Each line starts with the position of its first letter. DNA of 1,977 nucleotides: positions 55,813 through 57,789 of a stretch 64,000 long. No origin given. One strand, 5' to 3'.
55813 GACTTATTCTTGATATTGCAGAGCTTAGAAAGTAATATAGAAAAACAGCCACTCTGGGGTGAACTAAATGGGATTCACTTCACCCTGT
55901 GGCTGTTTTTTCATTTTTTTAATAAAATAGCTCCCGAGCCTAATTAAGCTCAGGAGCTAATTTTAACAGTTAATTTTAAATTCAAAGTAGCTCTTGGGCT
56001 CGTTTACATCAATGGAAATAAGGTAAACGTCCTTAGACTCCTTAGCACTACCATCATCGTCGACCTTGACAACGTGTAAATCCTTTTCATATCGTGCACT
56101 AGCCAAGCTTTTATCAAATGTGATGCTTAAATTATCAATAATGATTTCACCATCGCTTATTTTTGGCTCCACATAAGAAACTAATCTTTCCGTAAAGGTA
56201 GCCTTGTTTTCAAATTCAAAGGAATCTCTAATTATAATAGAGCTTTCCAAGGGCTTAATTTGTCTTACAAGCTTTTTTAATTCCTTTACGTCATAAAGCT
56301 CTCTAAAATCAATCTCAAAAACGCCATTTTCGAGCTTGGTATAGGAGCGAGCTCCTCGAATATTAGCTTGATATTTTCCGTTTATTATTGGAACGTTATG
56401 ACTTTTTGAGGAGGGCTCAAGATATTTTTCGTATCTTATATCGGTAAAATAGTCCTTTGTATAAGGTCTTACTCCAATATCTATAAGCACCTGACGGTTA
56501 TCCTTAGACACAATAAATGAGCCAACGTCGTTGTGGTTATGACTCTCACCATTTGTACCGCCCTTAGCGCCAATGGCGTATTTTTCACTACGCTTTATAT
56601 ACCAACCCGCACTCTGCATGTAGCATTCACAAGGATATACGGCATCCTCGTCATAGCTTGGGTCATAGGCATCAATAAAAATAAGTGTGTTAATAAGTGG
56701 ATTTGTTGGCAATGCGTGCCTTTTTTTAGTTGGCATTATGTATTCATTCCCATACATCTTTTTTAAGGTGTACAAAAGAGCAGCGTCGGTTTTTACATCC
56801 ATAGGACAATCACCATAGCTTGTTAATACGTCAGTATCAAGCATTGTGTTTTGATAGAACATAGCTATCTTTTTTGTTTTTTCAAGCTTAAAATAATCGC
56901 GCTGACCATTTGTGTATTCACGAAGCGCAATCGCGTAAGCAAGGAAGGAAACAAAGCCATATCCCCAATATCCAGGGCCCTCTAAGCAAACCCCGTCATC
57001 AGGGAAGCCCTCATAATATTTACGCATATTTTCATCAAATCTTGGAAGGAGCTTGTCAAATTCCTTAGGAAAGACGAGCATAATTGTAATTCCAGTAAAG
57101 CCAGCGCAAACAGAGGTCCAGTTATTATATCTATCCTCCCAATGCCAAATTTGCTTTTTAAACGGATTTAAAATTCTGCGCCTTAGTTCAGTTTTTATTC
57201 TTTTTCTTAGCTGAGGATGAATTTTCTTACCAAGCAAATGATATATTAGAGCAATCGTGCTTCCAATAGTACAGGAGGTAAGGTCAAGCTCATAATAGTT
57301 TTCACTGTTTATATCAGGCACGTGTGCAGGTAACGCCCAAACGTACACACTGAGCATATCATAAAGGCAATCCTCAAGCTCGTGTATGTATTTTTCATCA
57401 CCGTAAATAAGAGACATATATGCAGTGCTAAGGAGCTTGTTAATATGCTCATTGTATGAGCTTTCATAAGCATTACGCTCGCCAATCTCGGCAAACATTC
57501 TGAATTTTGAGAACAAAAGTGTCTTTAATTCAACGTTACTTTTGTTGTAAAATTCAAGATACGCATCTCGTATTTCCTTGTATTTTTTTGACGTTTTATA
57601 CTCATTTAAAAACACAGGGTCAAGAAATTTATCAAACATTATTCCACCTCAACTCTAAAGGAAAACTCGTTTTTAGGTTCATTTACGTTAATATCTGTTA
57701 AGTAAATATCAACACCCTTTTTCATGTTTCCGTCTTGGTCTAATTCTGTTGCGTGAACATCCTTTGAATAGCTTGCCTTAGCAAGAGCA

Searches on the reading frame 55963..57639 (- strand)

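Call 87: search_protein_families(library=pfam, proteins=[window:55963-57639:-], max_evalue=0.00001)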
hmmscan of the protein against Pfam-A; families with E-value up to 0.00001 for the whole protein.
window:55963-57639:- (558 aa): 1 family
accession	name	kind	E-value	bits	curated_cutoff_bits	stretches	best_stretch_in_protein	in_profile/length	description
PF07940.18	Hepar_II_III_C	-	1.1e-07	32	24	1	341-475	9-152/237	Heparinase II/III-like, C-terminal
